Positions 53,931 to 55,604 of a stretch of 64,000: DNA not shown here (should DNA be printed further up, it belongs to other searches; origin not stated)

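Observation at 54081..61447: Sugar cluster built around a split ComD/ComE-type decarboxylase: candidate sulfosugar/sulfonate or otherwise new catabolic route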

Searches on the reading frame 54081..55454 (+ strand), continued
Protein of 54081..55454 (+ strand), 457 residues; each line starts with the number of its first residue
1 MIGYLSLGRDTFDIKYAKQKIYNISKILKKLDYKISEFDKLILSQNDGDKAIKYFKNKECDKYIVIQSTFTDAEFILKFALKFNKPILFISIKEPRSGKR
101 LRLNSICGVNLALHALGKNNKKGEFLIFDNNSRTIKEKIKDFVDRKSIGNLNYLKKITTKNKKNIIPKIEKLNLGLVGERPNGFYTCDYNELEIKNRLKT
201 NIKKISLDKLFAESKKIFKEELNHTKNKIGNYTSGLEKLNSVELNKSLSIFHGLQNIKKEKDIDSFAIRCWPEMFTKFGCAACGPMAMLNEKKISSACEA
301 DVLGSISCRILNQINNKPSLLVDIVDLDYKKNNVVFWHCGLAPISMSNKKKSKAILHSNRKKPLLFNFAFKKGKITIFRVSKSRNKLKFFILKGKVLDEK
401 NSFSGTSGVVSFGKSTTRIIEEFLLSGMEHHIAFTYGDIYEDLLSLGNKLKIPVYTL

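Call 33: search_protein_families(library=ncbifam, max_evalue=1e-10, proteins=[L010:1574-2773:-, L010:4041-4595:+, L010:4598-5887:+, L010:5974-7035:+, L010:7116-8879:+, L010:8970-9998:+, L010:12388-13614:+, L010:13656-15854:+, L009:7720-8604:+, L008:2579-4945:-])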
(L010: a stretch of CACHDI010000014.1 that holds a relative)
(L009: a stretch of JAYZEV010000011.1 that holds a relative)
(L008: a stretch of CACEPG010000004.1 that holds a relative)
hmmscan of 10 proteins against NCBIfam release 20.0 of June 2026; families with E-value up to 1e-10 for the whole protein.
L010:1574-2773:- (399 aa): 3 families
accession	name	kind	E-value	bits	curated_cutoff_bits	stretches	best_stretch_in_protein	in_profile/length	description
NF033733.1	MFS_ArsK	equivalog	1.3e-42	146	400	1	8-385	4-382/388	arsenite efflux MFS transporter ArsK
NF049980.1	SfMCT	equivalog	8e-20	70.8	320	1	12-370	6-372/378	L-lactate MFS transporter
TIGR00890.1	2A0111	subfamily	6.5e-11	41.8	374.85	1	12-381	7-375/377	oxalate/formate antiport family MFS transporter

L010:4041-4595:+ (184 aa): 0 families

L010:4598-5887:+ (429 aa): 3 families
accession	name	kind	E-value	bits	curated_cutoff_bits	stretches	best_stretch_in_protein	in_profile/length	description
TIGR00786.1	dctM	subfamily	1.1e-132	442.6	268.45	1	16-422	1-405/405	TRAP transporter large permease subunit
NF011634.1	PRK15060.1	equivalog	3.3e-81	273.5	800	1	3-418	4-417/425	2,3-diketo-L-gulonate TRAP transporter large permease YiaN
TIGR02123.1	TRAP_fused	subfamily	1.3e-39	136.4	320.65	1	57-419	169-536/615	TRAP transporter fused permease subunit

L010:5974-7035:+ (353 aa): 2 families
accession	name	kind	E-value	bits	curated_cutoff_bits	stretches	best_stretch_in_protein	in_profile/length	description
TIGR00787.1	dctP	subfamily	1.9e-39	135.6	175.05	1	35-269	4-232/257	DctP family TRAP transporter solute-binding subunit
NF037995.1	TRAP_S1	subfamily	4.4e-37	127.9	50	1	48-308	18-271/271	TRAP transporter substrate-binding protein DctP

L010:7116-8879:+ (587 aa): 3 families
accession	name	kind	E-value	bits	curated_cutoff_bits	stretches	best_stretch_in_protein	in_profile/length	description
TIGR03981.2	SAM_quin_mod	hypoth_equivalog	2.7e-77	260.4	340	1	171-564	38-411/411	His-Xaa-Ser system-associated MauG-like protein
TIGR04039.1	MXAN_0977_Heme2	hypoth_equivalog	7.1e-40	137.1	362.85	1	340-498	111-275/336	MbnH family di-heme enzyme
TIGR03791.1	TTQ_mauG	equivalog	9.2e-33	113.7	443.85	1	335-499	95-245/291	tryptophan tryptophylquinone biosynthesis enzyme MauG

L010:8970-9998:+ (342 aa): 4 families
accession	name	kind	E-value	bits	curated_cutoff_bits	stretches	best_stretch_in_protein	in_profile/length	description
NF009498.0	PRK12858.1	subfamily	9.7e-100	333.8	184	1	1-318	2-329/342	tagatose 1,6-diphosphate aldolase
NF009065.0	PRK12399.1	subfamily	1.6e-56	191.7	458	1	1-314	1-324/326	tagatose 1,6-diphosphate aldolase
NF003180.0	PRK04161.1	subfamily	3.1e-53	181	519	1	1-314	2-325/330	tagatose 1,6-diphosphate aldolase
TIGR01232.1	lacD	equivalog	1.4e-44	152.7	432.2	1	7-315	6-324/325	tagatose-bisphosphate aldolase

L010:12388-13614:+ (408 aa): 25 families
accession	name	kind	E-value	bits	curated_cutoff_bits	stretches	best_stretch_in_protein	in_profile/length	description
NF006050.0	PRK08197.1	equivalog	2.3e-182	606.3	303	1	5-405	3-403/406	threonine synthase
NF004170.0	PRK05638.1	equivalog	1.7e-50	171.9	421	1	13-388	4-358/442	threonine synthase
NF006205.0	PRK08329.1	equivalog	3.8e-48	164.2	358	1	63-387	45-345/347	threonine synthase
NF005035.0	PRK06450.1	equivalog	2.5e-46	158.1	301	1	74-387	49-336/338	threonine synthase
TIGR00260.1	thrC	equivalog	8.8e-45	153.3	167.1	1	62-379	2-329/340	threonine synthase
NF004996.0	PRK06381.1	equivalog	8.8e-36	123.5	266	1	83-379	15-313/319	threonine synthase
NF006094.0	PRK08246.1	subfamily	2.9e-28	99.2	331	1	72-382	12-300/310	serine/threonine dehydratase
TIGR03844.1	cysteate_syn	equivalog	7.5e-22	77.6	324.9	1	52-385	35-379/398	cysteate synthase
NF006674.0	PRK09224.1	subfamily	1.1e-18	67.2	577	1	83-382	25-310/508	threonine ammonia-lyase IlvA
NF005292.0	PRK06815.1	equivalog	5.1e-18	65.2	371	1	83-363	21-288/320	threonine/serine dehydratase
TIGR01124.1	ilvA_2Cterm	equivalog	8.8e-18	64.2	411.3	1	82-384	16-304/499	threonine ammonia-lyase, biosynthetic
NF006390.0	PRK08639.1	equivalog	1.2e-17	64.1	421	1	77-378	19-307/418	threonine ammonia-lyase IlvA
TIGR01127.1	ilvA_1Cterm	equivalog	1.3e-17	63.9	378.75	1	93-363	9-266/380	threonine ammonia-lyase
NF040741.1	ornith_OrtB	equivalog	5.1e-15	54.9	550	1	90-251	72-242/464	2-amino-4-oxopentanoate thiolase subunit OrtB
NF005680.0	PRK07476.1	equivalog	6.6e-15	54.9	413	1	71-245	11-182/326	hydroxyectoine utilization dehydratase EutB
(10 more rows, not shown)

L010:13656-15854:+ (732 aa): 11 families
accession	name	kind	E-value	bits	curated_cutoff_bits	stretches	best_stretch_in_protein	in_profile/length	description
NF041462.1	GalA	equivalog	8e-56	189.6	900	1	51-575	94-612/763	beta-galactosidase GalA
NF050095.1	BetGlucuronLacZ4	equivalog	7.2e-48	163.2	950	1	2-411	14-456/666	beta-glucuronidase LacZ4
NF049891.1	Bet1-4galacdseBT4156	equivalog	1.4e-46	158.9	1700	1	48-364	87-404/946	exo-beta-1,4-galactosidase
NF052611.1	beta_gal_Bga2A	equivalog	5.1e-45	153.9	999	1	43-390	117-478/1007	beta-galactosidase, LacZ type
NF041100.1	betagal_LacZ_Ttogales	equivalog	2.6e-43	147.9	2000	1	32-379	101-453/1090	beta-galactosidase LacZ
NF007538.0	PRK10150.1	equivalog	7.9e-43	146.6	544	1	33-396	59-452/607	beta-glucuronidase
NF007666.0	PRK10340.1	equivalog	1.3e-39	135.8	1284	1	42-390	112-470/1030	beta-galactosidase subunit alpha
NF041463.1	GalB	equivalog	3.4e-38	131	900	1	45-385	141-501/869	beta-galactosidase GalB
NF007074.0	PRK09525.1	subfamily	1.4e-29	102.5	1221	1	46-369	128-463/1027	beta-galactosidase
NF049890.1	Bet1-4galacdseBT4151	equivalog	1.4e-24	86.1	1500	1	23-372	91-453/952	exo-beta-1,4-galactosidase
NF049877.1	GlucurArabfur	equivalog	5.7e-21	73.9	1800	1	41-392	424-793/1400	beta-d-glucuronidase/beta-L-arabinofuranosidase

L009:7720-8604:+ (294 aa): 16 families
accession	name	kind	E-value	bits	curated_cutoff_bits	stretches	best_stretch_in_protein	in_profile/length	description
TIGR02152.1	D_ribokin_bact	equivalog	4.6e-42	144.4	299.65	1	4-288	1-298/298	ribokinase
NF008353.0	PRK11142.1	equivalog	5.2e-36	124.7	341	2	185-293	198-306/307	ribokinase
TIGR04382.1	myo_inos_iolC_N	equivalog_domain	1.8e-28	99.7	300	2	185-290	203-309/309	5-dehydro-2-deoxygluconokinase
NF006957.1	PRK09434.1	equivalog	4.3e-26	92.1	450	1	2-107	2-96/302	fructokinase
NF053626.1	RibKinHalex1628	equivalog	3.8e-23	82.4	330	1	1-291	1-292/293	ATP-dependent ribose-1-phosphate kinase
TIGR02198.1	rfaE_dom_I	equivalog_domain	7e-20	71.4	345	1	38-276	47-302/315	D-glycero-beta-D-manno-heptose-7-phosphate kinase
NF040938.1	KDG_KDGal_kin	equivalog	4.7e-16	58.7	400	1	186-292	199-305/305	bifunctional 2-dehydro-3-deoxygluconokinase/2-dehydro-3-deoxygalactonokinase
TIGR03168.1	1-PFK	subfamily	5.2e-15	55.2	216.4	0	182-275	193-286/305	hexose kinase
NF008454.0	PRK11316.1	equivalog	1.9e-14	53.1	521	0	190-276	213-300/475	bifunctional D-glycero-beta-D-manno-heptose-7-phosphate kinase/D-glycero-beta-D-manno-heptose 1-phosphate adenylyltransferase HldE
NF041332.1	KDG_KDGal_kin_Halo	equivalog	2.7e-14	53.4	440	0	197-291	218-311/320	bifunctional 2-dehydro-3-deoxygluconokinase/2-dehydro-3-deoxygalactonokinase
NF007321.0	PRK09813.1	equivalog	2.6e-13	50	247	1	38-268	24-252/261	fructoselysine 6-kinase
NF047869.1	myo_kin_aldol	exception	5.9e-13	48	600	0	187-292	222-333/586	bifunctional 5-dehydro-2-deoxygluconokinase/5-dehydro-2-deoxyphosphogluconate aldolase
NF041134.1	R1P_kin_Thcocales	equivalog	1.5e-12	47.5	500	0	7-110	6-107/291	ADP-dependent ribose-1-phosphate kinase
TIGR03828.1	pfkB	equivalog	1.4e-11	44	292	0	182-275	193-286/305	1-phosphofructokinase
NF041164.1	NucKinThplmales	equivalog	5.1e-11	42.3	450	1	12-271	12-272/295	nucleoside kinase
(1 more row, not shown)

L008:2579-4945:- (788 aa): 3 families
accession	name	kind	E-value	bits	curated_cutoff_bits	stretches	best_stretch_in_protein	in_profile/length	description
NF040948.1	alpha_gluc_MalA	equivalog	9.8e-82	275.2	800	1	119-686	47-608/627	alpha-glucosidase MalA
NF007940.0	PRK10658.1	equivalog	6.7e-53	180.2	606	1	27-702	55-685/771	alpha-xylosidase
NF007746.0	PRK10426.1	equivalog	1.5e-34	119.5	553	1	129-685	124-671/683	alpha-glucosidase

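Call 38: search_protein_families(library=pfam, max_evalue=0.001, proteins=[L009:12102-13589:-, L009:13796-14971:-, L009:18987-20171:+, L009:17615-18439:+, L009:117-968:-, L010:20238-21239:-, L008:1429-2367:+, L008:826-1380:-, L008:20571-21356:-, L010:4041-4595:+])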
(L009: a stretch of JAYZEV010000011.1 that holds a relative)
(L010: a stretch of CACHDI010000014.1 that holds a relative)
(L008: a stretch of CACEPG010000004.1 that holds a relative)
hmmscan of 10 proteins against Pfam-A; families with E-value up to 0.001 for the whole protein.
L009:12102-13589:- (495 aa): 1 family
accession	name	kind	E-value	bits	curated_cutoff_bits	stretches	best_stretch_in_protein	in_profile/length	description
PF00171.27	Aldedh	-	1.1e-152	509.2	23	1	31-490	1-461/461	Aldehyde dehydrogenase family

L009:13796-14971:- (391 aa): 2 families
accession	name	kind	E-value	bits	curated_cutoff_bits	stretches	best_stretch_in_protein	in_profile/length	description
PF01571.26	GCV_T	-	5e-37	128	25.6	1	46-275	18-254/255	Aminomethyltransferase folate-binding domain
PF08669.17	GCV_T_C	-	1.3e-14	54.3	25.9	1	301-383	1-80/80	Glycine cleavage T-protein C-terminal barrel domain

L009:18987-20171:+ (394 aa): 1 family
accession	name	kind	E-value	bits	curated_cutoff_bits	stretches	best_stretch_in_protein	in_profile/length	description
PF00067.27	p450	-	1.8e-28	100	22.8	2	270-367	325-432/462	Cytochrome P450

L009:17615-18439:+ (274 aa): 3 families
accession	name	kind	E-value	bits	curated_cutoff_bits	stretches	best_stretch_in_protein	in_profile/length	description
PF13561.12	adh_short_C2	-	3.2e-89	299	27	1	14-252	1-236/236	Enoyl-(Acyl carrier protein) reductase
PF00106.31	adh_short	-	1.1e-17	64.7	26.6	1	20-196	11-186/195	short chain dehydrogenase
PF23441.1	SDR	-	5.9e-05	23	27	1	65-250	69-254/258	SDR-like rossmann domain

L009:117-968:- (283 aa): 2 families
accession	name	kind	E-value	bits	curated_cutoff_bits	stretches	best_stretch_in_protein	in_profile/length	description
PF00892.27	EamA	-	5.2e-14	53.1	28.2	2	147-277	6-133/135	EamA-like transporter family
PF05653.20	Mg_trans_NIPA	-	1.7e-06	27.8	26.2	1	201-277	50-119/295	Magnesium transporter NIPA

L010:20238-21239:- (333 aa): 2 families
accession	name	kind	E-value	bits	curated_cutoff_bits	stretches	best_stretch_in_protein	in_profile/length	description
PF11975.13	Glyco_hydro_4C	-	1.1e-61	209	24.1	1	78-305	1-211/211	Family 4 glycosyl hydrolase C-terminal domain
PF02056.22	Glyco_hydro_4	-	3.7e-19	69.5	23.2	1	1-68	115-182/183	Family 4 glycosyl hydrolase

L008:1429-2367:+ (312 aa): 1 family
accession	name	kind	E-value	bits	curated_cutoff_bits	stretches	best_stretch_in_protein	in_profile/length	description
PF00491.26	Arginase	-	4.7e-90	302.3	22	1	34-305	2-279/280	Arginase family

L008:826-1380:- (184 aa): 2 families
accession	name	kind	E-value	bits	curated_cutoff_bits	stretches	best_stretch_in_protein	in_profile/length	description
PF00578.27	AhpC-TSA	-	5.6e-13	49.4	26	1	75-158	38-118/124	AhpC/TSA family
PF08534.16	Redoxin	-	2.6e-08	34.2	26.6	1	27-172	6-142/148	Redoxin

L008:20571-21356:- (261 aa): 1 family
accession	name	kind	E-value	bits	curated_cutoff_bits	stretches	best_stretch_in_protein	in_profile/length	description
PF00496.27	SBP_bac_5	-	1.6e-15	57.5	32.4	1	1-128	222-342/368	Bacterial extracellular solute-binding proteins, family 5 Middle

L010:4041-4595:+ (184 aa): 1 family
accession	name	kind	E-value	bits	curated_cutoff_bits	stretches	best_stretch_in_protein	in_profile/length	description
PF04290.18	DctQ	-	2.3e-20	73.3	28.3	1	23-160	1-127/132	Tripartite ATP-independent periplasmic transporters, DctQ component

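Call 47: search_protein_families(library=ncbifam, max_evalue=1e-10, proteins=[L004:8982-10001:+])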
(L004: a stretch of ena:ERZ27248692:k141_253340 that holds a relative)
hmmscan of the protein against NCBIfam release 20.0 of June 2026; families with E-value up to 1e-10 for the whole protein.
L004:8982-10001:+ (339 aa): 4 families
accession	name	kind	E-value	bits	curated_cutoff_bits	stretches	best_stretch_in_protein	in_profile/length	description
NF009498.0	PRK12858.1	subfamily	4.9e-95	318.3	184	1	3-322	3-329/342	tagatose 1,6-diphosphate aldolase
NF009065.0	PRK12399.1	subfamily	1.8e-55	188.2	458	1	7-317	6-323/326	tagatose 1,6-diphosphate aldolase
NF003180.0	PRK04161.1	subfamily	4.5e-53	180.5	519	1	5-318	5-325/330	tagatose 1,6-diphosphate aldolase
TIGR01232.1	lacD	equivalog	1.5e-42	146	432.2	1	7-315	5-320/325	tagatose-bisphosphate aldolase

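Call 72: search_solved_structures(query=L008:2579-4945:-, max_evalue=1e-20)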
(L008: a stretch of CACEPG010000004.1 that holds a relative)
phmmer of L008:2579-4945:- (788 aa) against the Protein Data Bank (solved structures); distinct sequences matched with E-value up to 1e-20: 46.
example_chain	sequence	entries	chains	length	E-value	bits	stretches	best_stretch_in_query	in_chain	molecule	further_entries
9kz6_A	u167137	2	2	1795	2e-57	198.1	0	434-686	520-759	Maltase-glucoamylase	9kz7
2g3m_A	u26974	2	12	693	2.6e-51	177.9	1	460-686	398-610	Alpha-glucosidase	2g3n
5djw_A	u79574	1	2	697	4.4e-45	157.3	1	133-762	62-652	Alpha-glucosidase II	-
6jr6_A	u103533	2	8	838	7.1e-45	156.6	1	12-730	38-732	Candidate alpha-glycosidase Glycoside hydrolase family 31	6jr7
6jr8_A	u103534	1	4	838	6.9e-44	153.4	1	12-730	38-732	Candidate alpha-glycosidase Glycoside hydrolase family 31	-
4b9y_A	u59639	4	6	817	1.3e-42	149.2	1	126-759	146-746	ALPHA-GLUCOSIDASE, PUTATIVE, ADG31B | Oligosaccharide 4-alpha-D-glucosyltransferase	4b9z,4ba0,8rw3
5i23_A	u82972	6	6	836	1.4e-42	149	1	126-759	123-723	Oligosaccharide 4-alpha-D-glucosyltransferase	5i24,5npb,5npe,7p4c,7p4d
5f0e_A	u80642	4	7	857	2e-42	148.5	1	154-748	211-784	Neutral alpha-glucosidase AB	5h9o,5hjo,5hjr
5npc_A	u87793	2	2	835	6.1e-42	146.9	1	126-759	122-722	Oligosaccharide 4-alpha-D-glucosyltransferase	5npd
7kbj_A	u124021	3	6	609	3.9e-41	144.3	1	224-749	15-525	Neutral alpha-glucosidase AB Trypsin-cleaved Fragment #3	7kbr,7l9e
5ief_A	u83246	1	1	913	1.2e-40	142.6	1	224-748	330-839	Neutral alpha-glucosidase AB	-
5ieg_A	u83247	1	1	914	1.2e-40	142.6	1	224-748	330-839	Neutral alpha-glucosidase AB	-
5ied_A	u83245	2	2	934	1.3e-40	142.5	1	224-748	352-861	Neutral alpha-glucosidase AB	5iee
7kry_A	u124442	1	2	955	1.4e-40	142.4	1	224-748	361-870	Neutral alpha-glucosidase AB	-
7jty_A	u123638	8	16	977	1.5e-40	142.3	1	224-748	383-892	Alpha glucosidase 2 alpha neutral subunit | Isoform 2 of Neutral alpha-glucosidase AB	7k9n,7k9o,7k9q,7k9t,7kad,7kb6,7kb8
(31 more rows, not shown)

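Call 79: predict_structure(alignment_id=A1)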
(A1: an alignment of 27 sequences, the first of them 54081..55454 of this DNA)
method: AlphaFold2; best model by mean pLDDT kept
length: 457 residues; sequences in the alignment: 27
mean_pLDDT: 83.4   pTM: 0.87
mean pLDDT of the five models: 83.4, 81.7, 79.8, 79.7, 78.8
residues with pLDDT >= 90: 235; 70-90: 143; 50-70: 48; < 50: 31
segments of 3 or more residues with pLDDT < 50: 97-102, 341-365
pLDDT, mean of each block of 10 residues (from residue 1): 88 80 91 93 91 95 85 88 94 59 68 90 87 88 85 85 70 92 76 94 95 95 86 69 84 95 92 61 78 86 94 89 87 81 41 42 53 93 93 90 71 94 92 92 92 95
secondary structure, 60 per line:
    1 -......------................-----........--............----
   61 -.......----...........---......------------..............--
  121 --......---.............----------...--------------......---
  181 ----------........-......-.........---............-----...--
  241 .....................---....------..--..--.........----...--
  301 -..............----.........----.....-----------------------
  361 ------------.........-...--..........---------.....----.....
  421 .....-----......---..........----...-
elements in order: E2-7 H14-29 E35-42 H45-56 E62-68 H73-83 E87-92 H105-118 E123-128 H132-144 E155-157 E172-177 H191-198 E200-205 H207-215 H219-230 H241-261 E265-268 H283-291 E296-298 H302-315 E320-328 E333-337 E373-381 E388-397 E407-411 H416-425 E431-436 H440-449 E454-456

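Call 82: fold_search(model_id=the predicted structure, library=pdb)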
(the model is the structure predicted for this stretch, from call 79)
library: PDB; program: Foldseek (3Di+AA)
matches with E <= 10: 1325; with E <= 0.001: 41
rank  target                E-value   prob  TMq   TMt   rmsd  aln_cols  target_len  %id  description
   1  4r1q_D                1.0e-17  1.00  0.51  0.47  23.7       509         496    9  Crystal Structure of Thermophilic Geobacillus kaustophilus L-Arabinose isomerase in complex with L-arabitol (released 2015-08-12)
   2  4f2d_A                1.2e-17  1.00  0.49  0.46  23.8       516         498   10  Crystal Structure of Escherichia coli L-arabinose Isomerase (ECAI) complexed with Ribitol (released 2012-05-30)
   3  4r1p_B                2.5e-17  1.00  0.51  0.47  23.8       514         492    9  Crystal Structure of Thermophilic Geobacillus kaustophilus L-Arabinose isomerase with Mn2+ (released 2015-08-12)
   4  7cyy_E                3.7e-17  1.00  0.51  0.48  23.4       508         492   11  Crystal structure of Arabinose isomerase from hybrid AI8 with Adonitol (released 2021-09-08)
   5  4r1o_A                3.9e-17  1.00  0.51  0.47  23.7       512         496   10  Crystal Structure of Thermophilic Geobacillus kaustophilus L-Arabinose isomerase (released 2015-08-12)
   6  7chl_A                4.4e-17  1.00  0.52  0.48  23.9       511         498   11  Crystal structure of hybrid Arabinose isomerase AI-10 (released 2021-10-20)
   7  4r1q_B                5.5e-17  1.00  0.51  0.47  23.7       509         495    9  Crystal Structure of Thermophilic Geobacillus kaustophilus L-Arabinose isomerase in complex with L-arabitol (released 2015-08-12)
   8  7cyy_F                6.5e-17  1.00  0.51  0.47  23.8       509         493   11  Crystal structure of Arabinose isomerase from hybrid AI8 with Adonitol (released 2021-09-08)
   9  7cwv_B                6.9e-17  1.00  0.50  0.47  23.4       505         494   13  Crystal structure of Arabinose isomerase from hyper thermophilic bacterium Thermotoga maritima (TMAI) wt (released 2021-09-01)
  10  7cyy_C                7.7e-17  1.00  0.51  0.47  23.9       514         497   11  Crystal structure of Arabinose isomerase from hybrid AI8 with Adonitol (released 2021-09-08)
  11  4r1o_B                9.2e-17  1.00  0.51  0.47  23.8       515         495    9  Crystal Structure of Thermophilic Geobacillus kaustophilus L-Arabinose isomerase (released 2015-08-12)
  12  7cyy_B                9.2e-17  1.00  0.50  0.46  23.5       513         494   11  Crystal structure of Arabinose isomerase from hybrid AI8 with Adonitol (released 2021-09-08)
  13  2ajt_A                1.2e-16  1.00  0.51  0.47  23.6       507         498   10  Crystal structure of L-Arabinose Isomerase from E.coli (released 2005-08-16)
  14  4r1p_F                1.5e-16  1.00  0.51  0.47  23.8       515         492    9  Crystal Structure of Thermophilic Geobacillus kaustophilus L-Arabinose isomerase with Mn2+ (released 2015-08-12)
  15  7cwv_A                1.7e-16  1.00  0.50  0.47  23.1       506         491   14  Crystal structure of Arabinose isomerase from hyper thermophilic bacterium Thermotoga maritima (TMAI) wt (released 2021-09-01)
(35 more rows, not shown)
